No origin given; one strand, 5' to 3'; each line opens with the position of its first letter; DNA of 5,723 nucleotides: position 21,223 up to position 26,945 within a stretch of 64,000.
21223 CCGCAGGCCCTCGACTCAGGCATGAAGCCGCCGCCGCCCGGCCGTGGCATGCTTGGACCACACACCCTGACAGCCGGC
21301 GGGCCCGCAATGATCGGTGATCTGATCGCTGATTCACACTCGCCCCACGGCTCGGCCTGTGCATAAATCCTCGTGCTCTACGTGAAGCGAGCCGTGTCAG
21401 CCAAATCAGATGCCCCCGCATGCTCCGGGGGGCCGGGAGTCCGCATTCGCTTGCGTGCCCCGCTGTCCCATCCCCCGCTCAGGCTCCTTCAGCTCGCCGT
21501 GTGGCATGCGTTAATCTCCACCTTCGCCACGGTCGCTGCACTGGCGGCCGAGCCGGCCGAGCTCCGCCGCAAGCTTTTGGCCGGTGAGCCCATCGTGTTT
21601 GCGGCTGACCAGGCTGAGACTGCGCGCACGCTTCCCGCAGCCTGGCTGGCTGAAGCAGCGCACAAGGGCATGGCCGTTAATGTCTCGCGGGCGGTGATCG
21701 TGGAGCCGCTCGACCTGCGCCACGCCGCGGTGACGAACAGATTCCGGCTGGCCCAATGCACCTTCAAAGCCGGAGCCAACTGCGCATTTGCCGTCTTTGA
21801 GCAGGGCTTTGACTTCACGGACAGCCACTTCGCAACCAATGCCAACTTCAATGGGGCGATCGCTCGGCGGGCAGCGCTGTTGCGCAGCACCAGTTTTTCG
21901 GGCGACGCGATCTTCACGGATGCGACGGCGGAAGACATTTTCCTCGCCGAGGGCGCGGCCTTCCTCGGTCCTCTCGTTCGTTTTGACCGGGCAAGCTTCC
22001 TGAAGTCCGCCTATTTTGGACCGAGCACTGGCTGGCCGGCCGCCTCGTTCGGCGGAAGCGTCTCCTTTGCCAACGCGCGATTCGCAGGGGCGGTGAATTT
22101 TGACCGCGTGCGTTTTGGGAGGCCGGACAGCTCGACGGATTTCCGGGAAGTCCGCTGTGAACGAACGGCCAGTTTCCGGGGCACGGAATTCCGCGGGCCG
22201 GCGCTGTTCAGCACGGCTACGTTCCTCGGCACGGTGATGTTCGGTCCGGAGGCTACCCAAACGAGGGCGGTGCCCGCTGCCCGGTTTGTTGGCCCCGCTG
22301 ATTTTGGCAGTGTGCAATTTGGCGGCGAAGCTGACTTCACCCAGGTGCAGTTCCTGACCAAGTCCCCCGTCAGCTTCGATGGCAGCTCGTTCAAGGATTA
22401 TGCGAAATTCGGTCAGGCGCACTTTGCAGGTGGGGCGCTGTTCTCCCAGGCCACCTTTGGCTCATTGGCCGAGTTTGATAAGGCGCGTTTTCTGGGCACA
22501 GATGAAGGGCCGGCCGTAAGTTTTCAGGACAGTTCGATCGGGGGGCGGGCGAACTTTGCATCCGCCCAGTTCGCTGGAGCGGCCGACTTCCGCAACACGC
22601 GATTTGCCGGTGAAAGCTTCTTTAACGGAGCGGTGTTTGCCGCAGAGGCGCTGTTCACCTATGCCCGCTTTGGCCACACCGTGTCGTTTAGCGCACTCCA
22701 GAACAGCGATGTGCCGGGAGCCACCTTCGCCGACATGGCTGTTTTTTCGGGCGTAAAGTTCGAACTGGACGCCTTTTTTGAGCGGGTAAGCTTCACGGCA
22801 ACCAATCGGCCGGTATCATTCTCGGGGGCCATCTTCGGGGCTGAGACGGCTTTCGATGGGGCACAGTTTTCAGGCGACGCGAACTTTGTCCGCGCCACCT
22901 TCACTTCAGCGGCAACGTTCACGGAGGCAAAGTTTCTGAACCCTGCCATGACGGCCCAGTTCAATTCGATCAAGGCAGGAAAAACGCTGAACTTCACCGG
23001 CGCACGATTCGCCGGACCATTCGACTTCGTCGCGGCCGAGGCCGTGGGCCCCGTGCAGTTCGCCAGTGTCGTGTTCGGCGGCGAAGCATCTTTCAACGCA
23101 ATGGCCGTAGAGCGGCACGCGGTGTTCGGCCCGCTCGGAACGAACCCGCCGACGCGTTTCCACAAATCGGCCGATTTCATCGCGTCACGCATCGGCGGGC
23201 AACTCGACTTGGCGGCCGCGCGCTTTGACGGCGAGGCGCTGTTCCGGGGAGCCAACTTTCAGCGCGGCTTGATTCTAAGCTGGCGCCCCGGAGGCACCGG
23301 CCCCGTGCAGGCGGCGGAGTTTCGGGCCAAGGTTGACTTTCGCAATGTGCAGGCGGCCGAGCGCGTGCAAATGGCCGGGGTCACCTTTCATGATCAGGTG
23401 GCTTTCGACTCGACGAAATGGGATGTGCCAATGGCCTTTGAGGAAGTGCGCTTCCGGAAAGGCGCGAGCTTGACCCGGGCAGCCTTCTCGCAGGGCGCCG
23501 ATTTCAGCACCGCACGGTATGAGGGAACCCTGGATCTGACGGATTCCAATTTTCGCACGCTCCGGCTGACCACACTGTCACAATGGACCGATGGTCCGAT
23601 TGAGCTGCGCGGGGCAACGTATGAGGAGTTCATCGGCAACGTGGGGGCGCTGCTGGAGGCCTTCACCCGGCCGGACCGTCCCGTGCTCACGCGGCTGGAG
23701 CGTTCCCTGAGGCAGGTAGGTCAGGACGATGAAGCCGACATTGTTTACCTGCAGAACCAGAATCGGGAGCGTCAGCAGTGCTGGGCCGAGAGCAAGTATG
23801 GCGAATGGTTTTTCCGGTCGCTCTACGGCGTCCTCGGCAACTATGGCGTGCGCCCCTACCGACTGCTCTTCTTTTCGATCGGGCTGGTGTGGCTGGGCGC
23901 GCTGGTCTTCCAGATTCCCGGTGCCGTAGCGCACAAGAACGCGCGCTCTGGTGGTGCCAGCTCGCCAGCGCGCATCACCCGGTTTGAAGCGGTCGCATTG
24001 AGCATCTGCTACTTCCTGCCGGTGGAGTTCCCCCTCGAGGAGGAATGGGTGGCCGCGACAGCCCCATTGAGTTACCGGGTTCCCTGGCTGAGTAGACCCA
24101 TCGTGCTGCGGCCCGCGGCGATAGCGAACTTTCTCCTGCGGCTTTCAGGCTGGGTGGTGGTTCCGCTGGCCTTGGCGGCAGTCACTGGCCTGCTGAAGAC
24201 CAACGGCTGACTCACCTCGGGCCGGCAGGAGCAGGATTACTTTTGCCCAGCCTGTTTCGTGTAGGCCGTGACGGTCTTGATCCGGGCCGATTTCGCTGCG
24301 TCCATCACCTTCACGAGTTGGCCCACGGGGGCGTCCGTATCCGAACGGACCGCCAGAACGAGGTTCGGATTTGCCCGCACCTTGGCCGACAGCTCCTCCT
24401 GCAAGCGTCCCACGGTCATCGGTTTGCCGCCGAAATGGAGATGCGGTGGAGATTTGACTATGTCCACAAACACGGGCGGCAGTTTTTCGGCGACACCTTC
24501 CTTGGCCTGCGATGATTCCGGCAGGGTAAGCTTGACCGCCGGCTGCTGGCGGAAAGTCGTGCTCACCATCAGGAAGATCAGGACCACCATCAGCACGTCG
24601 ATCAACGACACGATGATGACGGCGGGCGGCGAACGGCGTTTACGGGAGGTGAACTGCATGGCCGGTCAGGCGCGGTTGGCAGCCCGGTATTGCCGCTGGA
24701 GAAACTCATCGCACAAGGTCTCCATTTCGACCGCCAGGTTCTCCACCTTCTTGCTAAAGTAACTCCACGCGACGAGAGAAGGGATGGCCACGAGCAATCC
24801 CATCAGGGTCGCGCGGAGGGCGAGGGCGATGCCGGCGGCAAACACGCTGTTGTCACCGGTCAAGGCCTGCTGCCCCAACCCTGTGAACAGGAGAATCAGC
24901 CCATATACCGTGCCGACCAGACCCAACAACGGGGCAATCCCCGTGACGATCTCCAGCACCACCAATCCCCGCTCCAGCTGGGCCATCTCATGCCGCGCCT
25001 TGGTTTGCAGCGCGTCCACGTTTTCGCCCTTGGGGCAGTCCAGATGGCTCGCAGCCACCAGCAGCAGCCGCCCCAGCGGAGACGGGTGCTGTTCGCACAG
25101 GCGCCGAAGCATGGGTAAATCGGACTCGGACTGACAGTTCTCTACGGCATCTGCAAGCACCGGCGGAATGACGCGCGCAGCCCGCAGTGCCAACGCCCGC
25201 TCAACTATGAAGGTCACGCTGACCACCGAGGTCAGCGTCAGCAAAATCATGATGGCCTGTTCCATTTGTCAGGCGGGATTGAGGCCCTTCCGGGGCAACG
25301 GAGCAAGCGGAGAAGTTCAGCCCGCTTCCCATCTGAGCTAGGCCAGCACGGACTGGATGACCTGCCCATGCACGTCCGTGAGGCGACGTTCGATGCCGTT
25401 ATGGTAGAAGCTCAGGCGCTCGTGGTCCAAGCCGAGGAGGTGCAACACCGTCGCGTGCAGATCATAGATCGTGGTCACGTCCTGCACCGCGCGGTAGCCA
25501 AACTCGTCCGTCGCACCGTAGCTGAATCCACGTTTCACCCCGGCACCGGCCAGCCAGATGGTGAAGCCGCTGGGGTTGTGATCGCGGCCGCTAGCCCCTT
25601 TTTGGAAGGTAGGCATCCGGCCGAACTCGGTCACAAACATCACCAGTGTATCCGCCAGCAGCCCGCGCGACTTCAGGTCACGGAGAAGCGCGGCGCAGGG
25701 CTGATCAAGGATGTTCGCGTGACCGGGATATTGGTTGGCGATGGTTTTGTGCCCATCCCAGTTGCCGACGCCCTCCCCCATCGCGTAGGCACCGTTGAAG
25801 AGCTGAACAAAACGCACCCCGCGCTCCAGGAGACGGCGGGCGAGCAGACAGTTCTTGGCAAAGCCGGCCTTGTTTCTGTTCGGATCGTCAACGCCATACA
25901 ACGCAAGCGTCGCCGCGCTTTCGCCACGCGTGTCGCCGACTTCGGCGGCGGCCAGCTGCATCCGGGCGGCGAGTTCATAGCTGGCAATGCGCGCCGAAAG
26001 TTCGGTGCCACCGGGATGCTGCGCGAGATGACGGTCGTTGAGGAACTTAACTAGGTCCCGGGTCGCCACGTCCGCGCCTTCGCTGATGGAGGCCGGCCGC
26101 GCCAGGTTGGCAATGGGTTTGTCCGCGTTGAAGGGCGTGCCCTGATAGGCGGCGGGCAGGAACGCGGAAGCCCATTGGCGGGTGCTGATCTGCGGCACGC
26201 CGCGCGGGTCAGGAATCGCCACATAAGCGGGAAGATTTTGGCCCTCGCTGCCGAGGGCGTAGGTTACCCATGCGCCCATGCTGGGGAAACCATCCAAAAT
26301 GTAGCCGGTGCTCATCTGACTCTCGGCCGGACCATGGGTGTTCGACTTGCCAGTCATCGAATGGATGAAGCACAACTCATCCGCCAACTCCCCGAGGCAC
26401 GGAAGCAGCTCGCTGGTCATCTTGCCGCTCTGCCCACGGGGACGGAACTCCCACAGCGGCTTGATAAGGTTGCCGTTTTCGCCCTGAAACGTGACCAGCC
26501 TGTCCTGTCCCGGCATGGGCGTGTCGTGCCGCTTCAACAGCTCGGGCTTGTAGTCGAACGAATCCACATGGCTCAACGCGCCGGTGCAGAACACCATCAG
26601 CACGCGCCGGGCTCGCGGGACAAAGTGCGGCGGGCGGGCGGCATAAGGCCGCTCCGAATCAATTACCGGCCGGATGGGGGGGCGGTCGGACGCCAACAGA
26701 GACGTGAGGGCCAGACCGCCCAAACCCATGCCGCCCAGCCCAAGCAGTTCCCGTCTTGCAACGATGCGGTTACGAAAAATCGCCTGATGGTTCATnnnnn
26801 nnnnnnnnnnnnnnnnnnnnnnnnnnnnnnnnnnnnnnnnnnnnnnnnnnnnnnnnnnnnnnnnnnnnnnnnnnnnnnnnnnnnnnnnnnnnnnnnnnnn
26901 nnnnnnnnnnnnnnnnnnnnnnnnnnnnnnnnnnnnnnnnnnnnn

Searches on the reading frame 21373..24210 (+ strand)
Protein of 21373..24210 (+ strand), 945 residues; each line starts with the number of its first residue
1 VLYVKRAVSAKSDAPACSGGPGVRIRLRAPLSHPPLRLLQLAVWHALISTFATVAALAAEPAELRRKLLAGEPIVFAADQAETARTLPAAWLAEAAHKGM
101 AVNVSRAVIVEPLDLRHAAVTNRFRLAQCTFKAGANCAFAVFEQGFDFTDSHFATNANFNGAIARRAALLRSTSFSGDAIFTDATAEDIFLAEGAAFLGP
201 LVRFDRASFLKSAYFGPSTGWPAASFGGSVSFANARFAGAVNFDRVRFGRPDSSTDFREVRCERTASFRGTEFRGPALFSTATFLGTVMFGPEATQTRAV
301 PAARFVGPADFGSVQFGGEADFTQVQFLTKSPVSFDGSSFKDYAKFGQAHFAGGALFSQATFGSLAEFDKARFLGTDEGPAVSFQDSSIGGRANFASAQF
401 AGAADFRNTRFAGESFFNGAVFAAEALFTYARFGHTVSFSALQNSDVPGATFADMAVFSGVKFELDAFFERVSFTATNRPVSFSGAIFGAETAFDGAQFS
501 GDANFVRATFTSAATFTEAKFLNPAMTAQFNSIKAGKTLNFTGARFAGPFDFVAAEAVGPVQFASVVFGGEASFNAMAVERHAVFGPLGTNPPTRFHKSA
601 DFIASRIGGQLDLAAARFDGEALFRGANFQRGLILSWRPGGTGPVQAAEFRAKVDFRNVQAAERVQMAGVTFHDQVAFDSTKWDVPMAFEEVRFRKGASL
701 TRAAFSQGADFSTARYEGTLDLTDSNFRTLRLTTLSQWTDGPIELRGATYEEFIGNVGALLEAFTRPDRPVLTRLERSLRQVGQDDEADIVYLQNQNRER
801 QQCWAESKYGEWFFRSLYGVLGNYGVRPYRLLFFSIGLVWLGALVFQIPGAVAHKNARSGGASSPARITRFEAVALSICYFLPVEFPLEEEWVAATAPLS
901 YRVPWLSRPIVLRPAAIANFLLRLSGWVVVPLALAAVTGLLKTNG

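Call 61: search_protein_families(library=pfam, proteins=[window:21373-24210:+], max_evalue=0.00001)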
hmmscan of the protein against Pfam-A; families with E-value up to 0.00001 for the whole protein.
window:21373-24210:+ (945 aa): 1 family
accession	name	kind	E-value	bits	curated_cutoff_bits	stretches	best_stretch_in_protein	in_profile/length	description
PF13576.12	Pentapeptide_3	-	6.7e-49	164.3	27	1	335-375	1-40/48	Pentapeptide repeats (9 copies)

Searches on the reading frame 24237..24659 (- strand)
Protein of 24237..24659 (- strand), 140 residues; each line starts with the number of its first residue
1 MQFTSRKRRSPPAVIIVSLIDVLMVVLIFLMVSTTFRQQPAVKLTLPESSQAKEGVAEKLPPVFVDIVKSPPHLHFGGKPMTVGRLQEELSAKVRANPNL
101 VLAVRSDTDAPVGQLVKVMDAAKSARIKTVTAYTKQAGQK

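Call 61: search_protein_families(library=pfam, proteins=[window:24237-24659:-], max_evalue=0.00001)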
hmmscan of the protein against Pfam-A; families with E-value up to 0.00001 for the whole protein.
window:24237-24659:- (140 aa): 1 family
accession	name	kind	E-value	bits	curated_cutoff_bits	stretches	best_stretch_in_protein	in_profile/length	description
PF02472.21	ExbD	-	3.9e-24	85.6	25.4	1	8-135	2-126/128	Biopolymer transport protein ExbD/TolR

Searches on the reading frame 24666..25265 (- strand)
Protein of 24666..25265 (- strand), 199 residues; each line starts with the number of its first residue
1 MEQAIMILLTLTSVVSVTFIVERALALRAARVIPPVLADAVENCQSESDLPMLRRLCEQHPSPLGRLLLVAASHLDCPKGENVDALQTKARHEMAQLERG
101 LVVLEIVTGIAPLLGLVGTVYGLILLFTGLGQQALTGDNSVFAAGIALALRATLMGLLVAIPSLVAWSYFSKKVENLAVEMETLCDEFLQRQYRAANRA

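Call 61: search_protein_families(library=pfam, proteins=[window:24666-25265:-], max_evalue=0.00001)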
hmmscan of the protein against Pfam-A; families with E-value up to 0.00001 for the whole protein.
window:24666-25265:- (199 aa): 1 family
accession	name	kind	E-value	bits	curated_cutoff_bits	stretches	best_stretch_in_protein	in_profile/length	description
PF01618.21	MotA_ExbB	-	9.6e-27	93.7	22.9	1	83-182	28-126/127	MotA/TolQ/ExbB proton channel family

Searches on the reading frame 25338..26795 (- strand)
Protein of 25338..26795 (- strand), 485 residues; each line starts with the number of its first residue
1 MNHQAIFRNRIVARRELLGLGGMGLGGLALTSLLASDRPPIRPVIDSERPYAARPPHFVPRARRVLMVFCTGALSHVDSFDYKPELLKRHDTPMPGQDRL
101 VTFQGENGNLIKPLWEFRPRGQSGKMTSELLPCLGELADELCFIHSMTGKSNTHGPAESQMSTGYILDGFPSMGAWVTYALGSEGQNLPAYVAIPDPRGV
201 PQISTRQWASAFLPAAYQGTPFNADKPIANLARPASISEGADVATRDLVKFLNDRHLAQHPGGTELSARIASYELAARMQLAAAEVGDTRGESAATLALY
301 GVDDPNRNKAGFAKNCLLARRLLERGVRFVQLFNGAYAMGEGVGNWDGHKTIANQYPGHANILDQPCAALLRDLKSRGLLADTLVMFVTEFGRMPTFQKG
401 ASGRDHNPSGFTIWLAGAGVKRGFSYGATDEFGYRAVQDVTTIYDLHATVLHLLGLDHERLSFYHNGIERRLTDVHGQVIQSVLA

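Call 62: search_protein_families(library=pfam, proteins=[window:25338-26795:-], max_evalue=0.00001)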
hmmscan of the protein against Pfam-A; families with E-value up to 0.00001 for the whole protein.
window:25338-26795:- (485 aa): 1 family
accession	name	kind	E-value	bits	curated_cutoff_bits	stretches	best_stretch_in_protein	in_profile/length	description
PF07394.17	DUF1501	-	1.4e-141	472.6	27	1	62-484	1-390/390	Protein of unknown function (DUF1501)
